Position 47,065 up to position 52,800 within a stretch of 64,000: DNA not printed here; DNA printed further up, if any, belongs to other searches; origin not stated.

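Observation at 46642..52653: Tandem-fused double UvrA (1812 aa, four ABC ATPase modules) immediately preceded by a NUDIX hydrolase gene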

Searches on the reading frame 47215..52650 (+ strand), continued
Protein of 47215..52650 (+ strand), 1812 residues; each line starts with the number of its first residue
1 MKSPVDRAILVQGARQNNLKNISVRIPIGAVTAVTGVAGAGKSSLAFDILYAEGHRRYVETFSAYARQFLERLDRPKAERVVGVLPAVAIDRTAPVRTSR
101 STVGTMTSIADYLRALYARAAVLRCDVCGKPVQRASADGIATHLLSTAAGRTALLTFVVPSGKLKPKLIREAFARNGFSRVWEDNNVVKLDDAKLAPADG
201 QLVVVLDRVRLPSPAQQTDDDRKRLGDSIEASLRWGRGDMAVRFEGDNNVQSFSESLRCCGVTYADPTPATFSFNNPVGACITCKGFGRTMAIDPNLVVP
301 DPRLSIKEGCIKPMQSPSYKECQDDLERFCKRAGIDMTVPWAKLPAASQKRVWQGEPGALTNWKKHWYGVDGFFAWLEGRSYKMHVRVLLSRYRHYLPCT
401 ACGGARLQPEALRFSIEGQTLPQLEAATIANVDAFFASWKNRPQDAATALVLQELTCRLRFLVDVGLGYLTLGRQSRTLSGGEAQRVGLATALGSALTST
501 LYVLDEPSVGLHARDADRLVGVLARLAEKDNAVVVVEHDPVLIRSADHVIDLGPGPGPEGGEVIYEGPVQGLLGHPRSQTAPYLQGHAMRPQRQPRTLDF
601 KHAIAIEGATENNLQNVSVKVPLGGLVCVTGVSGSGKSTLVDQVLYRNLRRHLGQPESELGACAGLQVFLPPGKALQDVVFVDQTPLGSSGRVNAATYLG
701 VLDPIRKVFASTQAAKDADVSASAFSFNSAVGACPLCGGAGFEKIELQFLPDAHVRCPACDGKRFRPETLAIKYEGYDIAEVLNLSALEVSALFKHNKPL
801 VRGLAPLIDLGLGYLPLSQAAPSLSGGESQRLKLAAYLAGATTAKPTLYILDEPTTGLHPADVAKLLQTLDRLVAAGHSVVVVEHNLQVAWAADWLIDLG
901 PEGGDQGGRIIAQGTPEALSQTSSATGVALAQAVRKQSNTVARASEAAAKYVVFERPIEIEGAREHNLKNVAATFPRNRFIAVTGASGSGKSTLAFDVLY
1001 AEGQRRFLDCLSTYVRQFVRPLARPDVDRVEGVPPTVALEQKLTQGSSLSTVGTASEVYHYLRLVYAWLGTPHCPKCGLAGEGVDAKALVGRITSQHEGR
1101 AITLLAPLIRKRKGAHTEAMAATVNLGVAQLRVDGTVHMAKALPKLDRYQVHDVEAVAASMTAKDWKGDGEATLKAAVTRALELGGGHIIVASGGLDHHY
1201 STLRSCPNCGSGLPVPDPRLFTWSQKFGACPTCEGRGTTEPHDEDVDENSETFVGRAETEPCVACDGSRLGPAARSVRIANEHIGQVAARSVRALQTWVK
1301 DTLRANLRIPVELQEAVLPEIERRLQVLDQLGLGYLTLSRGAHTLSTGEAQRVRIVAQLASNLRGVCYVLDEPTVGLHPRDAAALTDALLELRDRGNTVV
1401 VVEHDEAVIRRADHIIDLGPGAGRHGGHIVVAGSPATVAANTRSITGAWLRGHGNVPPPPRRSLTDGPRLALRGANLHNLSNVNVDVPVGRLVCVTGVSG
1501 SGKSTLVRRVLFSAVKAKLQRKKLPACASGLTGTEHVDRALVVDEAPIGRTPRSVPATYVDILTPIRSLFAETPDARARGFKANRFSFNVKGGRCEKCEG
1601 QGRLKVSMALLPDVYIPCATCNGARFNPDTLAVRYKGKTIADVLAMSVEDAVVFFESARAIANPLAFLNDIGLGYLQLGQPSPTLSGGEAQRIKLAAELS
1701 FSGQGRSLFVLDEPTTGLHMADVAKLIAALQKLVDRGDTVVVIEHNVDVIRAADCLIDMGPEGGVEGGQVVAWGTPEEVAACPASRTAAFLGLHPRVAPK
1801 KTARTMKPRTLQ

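Call 12: find_homologous_proteins(query=window:47215-52650:+, max_evalue=1e-50)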
Query window:47215-52650:+ (1812 aa): 8000 proteins with E <= 1e-50 among 8000 candidates; the best 120 are listed.
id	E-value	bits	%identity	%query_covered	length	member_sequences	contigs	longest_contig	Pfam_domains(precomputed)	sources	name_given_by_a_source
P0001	0.0e+0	4113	100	100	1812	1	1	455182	PF17760.7,PF13173.13,PF06745.20,PF13671.13,PF13401.13,PF03193.23,PF13238.13,PF00931.29,PF13191.13,PF02492.26,PF13476.13,PF05729.19,PF13521.13,PF09848.16,PF02463.26,PF25199.2,PF13481.13,PF03266.22,PF17755.7,PF01443.25,PF13555.13,PF20703.4,PF13304.13,PF01583.27,PF25201.1,PF14258.13,PF00005.34,PF00910.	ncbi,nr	ncbi:MAG: excinuclease ABC subunit UvrA [Deltaproteobacteria bacterium]|nr:excinuclease ABC subunit 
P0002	0.0e+0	3224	79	99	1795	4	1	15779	PF17760.7,PF13173.13,PF06745.20,PF13671.13,PF13401.13,PF03193.23,PF13238.13,PF00931.29,PF13191.13,PF02492.26,PF13175.13,PF13476.13,PF05729.19,PF13521.13,PF09848.16,PF02463.26,PF25199.2,PF13481.13,PF03266.22,PF17755.7,PF01443.25,PF13555.13,PF20703.4,PF13304.13,PF01583.27,PF00005.34,PF03308.23,PF20720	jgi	-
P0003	0.0e+0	3088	76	99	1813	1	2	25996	PF17760.7,PF13173.13,PF06745.20,PF13671.13,PF13401.13,PF03193.23,PF13238.13,PF00684.26,PF00931.29,PF13191.13,PF02492.26,PF13476.13,PF05729.19,PF13521.13,PF09848.16,PF02463.26,PF25199.2,PF13481.13,PF03266.22,PF17755.7,PF01443.25,PF13555.13,PF20703.4,PF13304.13,PF01583.27,PF00005.34,PF03308.23,PF20720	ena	-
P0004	0.0e+0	2909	73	99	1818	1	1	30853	PF17760.7,PF13173.13,PF06745.20,PF13671.13,PF13401.13,PF03193.23,PF13238.13,PF00684.26,PF00931.29,PF13191.13,PF02492.26,PF13175.13,PF13476.13,PF05729.19,PF13521.13,PF09848.16,PF02463.26,PF25199.2,PF13481.13,PF03266.22,PF17755.7,PF01443.25,PF13555.13,PF20703.4,PF13304.13,PF01583.27,PF00005.34,PF03308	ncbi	-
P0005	0.0e+0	2496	65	100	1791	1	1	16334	PF17760.7,PF13173.13,PF06745.20,PF13671.13,PF13401.13,PF03193.23,PF13238.13,PF00684.26,PF00931.29,PF13191.13,PF13476.13,PF05729.19,PF13521.13,PF09848.16,PF02463.26,PF25199.2,PF13481.13,PF17755.7,PF01443.25,PF13555.13,PF20703.4,PF13304.13,PF01583.27,PF25201.1,PF01935.24,PF00005.34,PF03308.23,PF20720.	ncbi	-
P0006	0.0e+0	2461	64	99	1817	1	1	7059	PF17760.7,PF13173.13,PF06745.20,PF13671.13,PF13401.13,PF03193.23,PF13238.13,PF00684.26,PF00931.29,PF13191.13,PF02492.26,PF13476.13,PF05729.19,PF13521.13,PF09848.16,PF02463.26,PF25199.2,PF13481.13,PF17755.7,PF01443.25,PF13555.13,PF20703.4,PF13304.13,PF01583.27,PF01935.24,PF14258.13,PF00005.34,PF03308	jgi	jgi:excinuclease ABC subunit A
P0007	0.0e+0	2444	62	100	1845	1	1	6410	PF17760.7,PF13173.13,PF06745.20,PF13671.13,PF13401.13,PF03193.23,PF13238.13,PF00931.29,PF13191.13,PF02492.26,PF13476.13,PF05729.19,PF13521.13,PF09848.16,PF02463.26,PF25199.2,PF13481.13,PF03266.22,PF17755.7,PF01443.25,PF13555.13,PF20703.4,PF13304.13,PF01583.27,PF00005.34,PF03308.23,PF20720.4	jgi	jgi:excinuclease ABC subunit A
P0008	0.0e+0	2435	63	99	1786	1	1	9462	PF17760.7,PF13173.13,PF06745.20,PF13671.13,PF13401.13,PF03193.23,PF13238.13,PF00684.26,PF00931.29,PF13191.13,PF02492.26,PF13476.13,PF05729.19,PF13521.13,PF09848.16,PF02463.26,PF25199.2,PF13481.13,PF03266.22,PF17755.7,PF01443.25,PF13555.13,PF20703.4,PF13304.13,PF01583.27,PF00005.34,PF03308.23,PF20720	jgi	jgi:excinuclease ABC subunit A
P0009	0.0e+0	2427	64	99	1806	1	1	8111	PF17760.7,PF13173.13,PF06745.20,PF13671.13,PF13401.13,PF03193.23,PF13238.13,PF00684.26,PF00931.29,PF13191.13,PF02492.26,PF13476.13,PF05729.19,PF13521.13,PF09848.16,PF02463.26,PF25199.2,PF13481.13,PF03266.22,PF17755.7,PF01443.25,PF13555.13,PF20703.4,PF13304.13,PF01583.27,PF00005.34,PF03308.23,PF20720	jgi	jgi:excinuclease ABC subunit A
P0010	0.0e+0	2423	62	99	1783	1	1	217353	PF17760.7,PF13173.13,PF06745.20,PF13671.13,PF13401.13,PF03193.23,PF13238.13,PF00684.26,PF00931.29,PF13191.13,PF02492.26,PF05729.19,PF13521.13,PF09848.16,PF02463.26,PF25199.2,PF13481.13,PF03266.22,PF17755.7,PF01443.25,PF13555.13,PF20703.4,PF13304.13,PF01583.27,PF00005.34,PF03308.23,PF20720.4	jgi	jgi:excinuclease ABC subunit A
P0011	0.0e+0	2413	63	98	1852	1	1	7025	PF17760.7,PF13173.13,PF06745.20,PF13671.13,PF13401.13,PF03193.23,PF13238.13,PF00684.26,PF00931.29,PF13191.13,PF02492.26,PF13175.13,PF13476.13,PF05729.19,PF13521.13,PF09848.16,PF02463.26,PF25199.2,PF13481.13,PF17755.7,PF01443.25,PF13555.13,PF20703.4,PF13304.13,PF01583.27,PF01935.24,PF00005.34,PF03308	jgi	jgi:excinuclease ABC subunit A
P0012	0.0e+0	2410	62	99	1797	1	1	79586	PF17760.7,PF06745.20,PF17755.7,PF01443.25,PF13555.13,PF13671.13,PF13401.13,PF03193.23,PF20703.4,PF13238.13,PF13304.13,PF00931.29,PF13191.13,PF01583.27,PF02492.26,PF00005.34,PF05729.19,PF09848.16,PF02463.26,PF13481.13,PF20720.4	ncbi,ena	-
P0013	0.0e+0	2406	62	98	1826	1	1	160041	PF17760.7,PF06745.20,PF13671.13,PF13401.13,PF03193.23,PF13238.13,PF00684.26,PF00931.29,PF13191.13,PF02492.26,PF13476.13,PF05729.19,PF09848.16,PF02463.26,PF25199.2,PF13481.13,PF17755.7,PF01443.25,PF13555.13,PF20703.4,PF13304.13,PF01583.27,PF25201.1,PF00005.34,PF03308.23,PF20720.4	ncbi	-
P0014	0.0e+0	2405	62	99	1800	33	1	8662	PF17760.7,PF13173.13,PF06745.20,PF13671.13,PF13401.13,PF03193.23,PF13238.13,PF00684.26,PF00931.29,PF13191.13,PF02492.26,PF13476.13,PF05729.19,PF13521.13,PF09848.16,PF02463.26,PF25199.2,PF13481.13,PF03266.22,PF17755.7,PF01443.25,PF13555.13,PF20703.4,PF13304.13,PF01583.27,PF25201.1,PF00005.34,PF03308.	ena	-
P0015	0.0e+0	2404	62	99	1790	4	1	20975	PF17760.7,PF13173.13,PF06745.20,PF13671.13,PF13401.13,PF03193.23,PF13238.13,PF00684.26,PF00931.29,PF13191.13,PF02492.26,PF13476.13,PF05729.19,PF13521.13,PF09848.16,PF02463.26,PF25199.2,PF13481.13,PF03266.22,PF17755.7,PF01443.25,PF13555.13,PF20703.4,PF13304.13,PF01583.27,PF00005.34,PF03308.23,PF20720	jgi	-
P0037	0.0e+0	2375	61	99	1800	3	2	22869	PF17760.7,PF06745.20,PF13671.13,PF13401.13,PF03193.23,PF13238.13,PF00684.26,PF13191.13,PF02492.26,PF13476.13,PF05729.19,PF09848.16,PF02463.26,PF25199.2,PF13481.13,PF17755.7,PF01443.25,PF13555.13,PF20703.4,PF13304.13,PF01583.27,PF00005.34,PF03308.23,PF20720.4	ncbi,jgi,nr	ncbi:MAG: excinuclease ABC subunit UvrA [Acidobacteria bacterium]|jgi:excinuclease ABC subunit A|nr:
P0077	0.0e+0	2331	60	98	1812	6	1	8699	PF17760.7,PF13173.13,PF06745.20,PF13671.13,PF13401.13,PF03193.23,PF13238.13,PF00684.26,PF00931.29,PF13191.13,PF02492.26,PF13476.13,PF05729.19,PF13521.13,PF09848.16,PF02463.26,PF25199.2,PF13481.13,PF03266.22,PF17755.7,PF01443.25,PF13555.13,PF20703.4,PF13304.13,PF01583.27,PF00005.34,PF03308.23,PF20720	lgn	-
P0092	0.0e+0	2288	60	98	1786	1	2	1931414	PF17760.7,PF13173.13,PF06745.20,PF13671.13,PF13401.13,PF03193.23,PF13238.13,PF00684.26,PF00931.29,PF13191.13,PF02492.26,PF13476.13,PF05729.19,PF09848.16,PF02463.26,PF25199.2,PF13481.13,PF17755.7,PF01443.25,PF13555.13,PF20703.4,PF13304.13,PF01583.27,PF00005.34,PF03308.23,PF20720.4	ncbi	ncbi:MAG: excinuclease ABC subunit UvrA [Vicinamibacteria bacterium]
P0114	0.0e+0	2240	59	99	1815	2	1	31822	PF17760.7,PF13173.13,PF06745.20,PF13671.13,PF13401.13,PF03193.23,PF13238.13,PF00684.26,PF00931.29,PF13191.13,PF02492.26,PF13476.13,PF05729.19,PF13521.13,PF09848.16,PF02463.26,PF25199.2,PF13481.13,PF03266.22,PF17755.7,PF01443.25,PF13555.13,PF20703.4,PF13304.13,PF01583.27,PF00005.34,PF20720.4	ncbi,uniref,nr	ncbi:excinuclease ABC subunit UvrA [Anaeromyxobacter oryzisoli]|uniref:excinuclease ABC subunit UvrA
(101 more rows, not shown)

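Call 23: find_encoding_contigs(protein=P0001, flank=10000, max_places=3)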
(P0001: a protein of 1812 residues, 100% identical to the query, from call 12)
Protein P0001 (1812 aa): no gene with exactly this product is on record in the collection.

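Call 32: find_encoding_contigs(protein=P0003, flank=6000, max_places=1)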
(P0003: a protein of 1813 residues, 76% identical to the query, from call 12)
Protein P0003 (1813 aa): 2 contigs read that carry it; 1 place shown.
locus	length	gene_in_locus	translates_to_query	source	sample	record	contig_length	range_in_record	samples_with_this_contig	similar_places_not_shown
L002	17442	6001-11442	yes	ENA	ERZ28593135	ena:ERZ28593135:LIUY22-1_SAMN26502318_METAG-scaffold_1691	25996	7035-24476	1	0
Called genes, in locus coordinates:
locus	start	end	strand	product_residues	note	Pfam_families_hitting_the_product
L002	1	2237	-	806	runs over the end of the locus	PF03065:Glyco_hydro_57, PF12055:DUF3536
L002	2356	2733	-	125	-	PF12796:Ank_2, PF13857:Ank_5, PF00023:Ank (weak), PF13606:Ank_3 (faint), PF13637:Ank_4, PF13857:Ank_5, PF00023:Ank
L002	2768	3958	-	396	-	PF07690:MFS_1 (weak)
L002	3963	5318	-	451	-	PF16656:Pur_ac_phosph_N, PF00149:Metallophos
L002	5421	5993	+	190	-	PF28549:NDPSase_N, PF00293:NUDIX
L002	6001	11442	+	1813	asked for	PF00005:ABC_tran (faint), PF00931:NB-ARC (faint), PF01443:Viral_helicase1 (faint), PF01583:APS_kinase (faint), PF02463:SMC_N (faint), PF17760:UvrA_inter (weak), PF17755:UvrA_DNA-bind, PF17760:UvrA_inter, +21 more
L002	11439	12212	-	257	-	PF00970:FAD_binding_6 (weak), PF00175:NAD_binding_1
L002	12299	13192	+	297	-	PF00126:HTH_1, PF03466:LysR_substrate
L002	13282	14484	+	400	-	PF00072:Response_reg, PF00989:PAS (faint), PF08448:PAS_4 (weak), PF00990:GGDEF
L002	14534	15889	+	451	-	PF07690:MFS_1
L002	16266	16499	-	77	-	-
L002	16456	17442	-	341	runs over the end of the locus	PF01547:SBP_bac_1, PF13531:SBP_bac_11, PF13343:SBP_bac_6 (faint)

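Call 33: find_encoding_contigs(protein=P0004, flank=6000, max_places=1)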
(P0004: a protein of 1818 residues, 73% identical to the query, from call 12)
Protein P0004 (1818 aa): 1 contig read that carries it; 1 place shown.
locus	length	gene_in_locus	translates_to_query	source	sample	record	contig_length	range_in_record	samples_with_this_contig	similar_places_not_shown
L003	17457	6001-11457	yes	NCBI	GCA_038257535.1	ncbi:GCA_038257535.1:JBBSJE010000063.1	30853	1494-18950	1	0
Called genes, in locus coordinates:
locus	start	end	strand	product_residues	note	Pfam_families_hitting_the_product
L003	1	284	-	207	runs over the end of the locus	PF02525:Flavodoxin_2, PF03358:FMN_red (weak)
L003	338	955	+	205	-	PF28549:NDPSase_N (weak), PF00293:NUDIX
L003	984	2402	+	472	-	PF13948:DUF4215 (weak), PF00526:Dicty_CTDC (weak)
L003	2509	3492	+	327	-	-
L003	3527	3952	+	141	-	-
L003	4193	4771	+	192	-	-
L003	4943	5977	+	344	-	-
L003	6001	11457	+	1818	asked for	PF00005:ABC_tran (faint), PF00931:NB-ARC (faint), PF01443:Viral_helicase1 (faint), PF01583:APS_kinase (faint), PF17760:UvrA_inter, PF17755:UvrA_DNA-bind, PF13304:AAA_21 (weak), PF17760:UvrA_inter, +22 more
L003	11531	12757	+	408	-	PF00072:Response_reg, PF00990:GGDEF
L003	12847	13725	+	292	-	-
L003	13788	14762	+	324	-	-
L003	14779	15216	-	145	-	PF01451:LMWPc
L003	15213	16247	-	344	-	PF01758:SBF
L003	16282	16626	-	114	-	PF12840:HTH_20, PF01022:HTH_5, PF12802:MarR_2 (faint)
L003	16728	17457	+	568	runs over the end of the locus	PF05099:TerB (faint), PF00149:Metallophos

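Call 34: find_encoding_contigs(protein=P0010, flank=6000, max_places=1)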
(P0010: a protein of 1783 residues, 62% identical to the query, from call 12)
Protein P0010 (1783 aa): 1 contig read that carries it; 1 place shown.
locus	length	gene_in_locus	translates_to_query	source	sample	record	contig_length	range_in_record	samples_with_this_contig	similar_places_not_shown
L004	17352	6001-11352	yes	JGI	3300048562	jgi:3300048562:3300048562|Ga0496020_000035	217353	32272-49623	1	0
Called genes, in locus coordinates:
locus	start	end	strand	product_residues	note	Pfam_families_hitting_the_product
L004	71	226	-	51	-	-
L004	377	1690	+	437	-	PF13685:Fe-ADH_2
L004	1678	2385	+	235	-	PF03167:UDG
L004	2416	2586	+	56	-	PF06348:DUF1059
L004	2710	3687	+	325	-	PF01641:SelR, PF01625:PMSR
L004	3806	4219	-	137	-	-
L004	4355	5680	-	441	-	PF00909:Ammonium_transp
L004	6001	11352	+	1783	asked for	PF00931:NB-ARC (faint), PF01443:Viral_helicase1 (faint), PF01583:APS_kinase (faint), PF17760:UvrA_inter, PF17755:UvrA_DNA-bind, PF13304:AAA_21 (weak), PF00005:ABC_tran (weak), PF17760:UvrA_inter, +20 more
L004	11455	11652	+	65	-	-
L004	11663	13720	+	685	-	PF00270:DEAD, PF04851:ResIII (faint), PF00271:Helicase_C, PF16124:RecQ_Zn_bind, PF00570:HRDC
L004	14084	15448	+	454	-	PF13084:DUF3943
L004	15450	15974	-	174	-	-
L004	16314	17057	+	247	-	PF00005:ABC_tran, PF02463:SMC_N (faint), PF13304:AAA_21 (weak)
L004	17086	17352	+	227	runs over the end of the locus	PF01895:PhoU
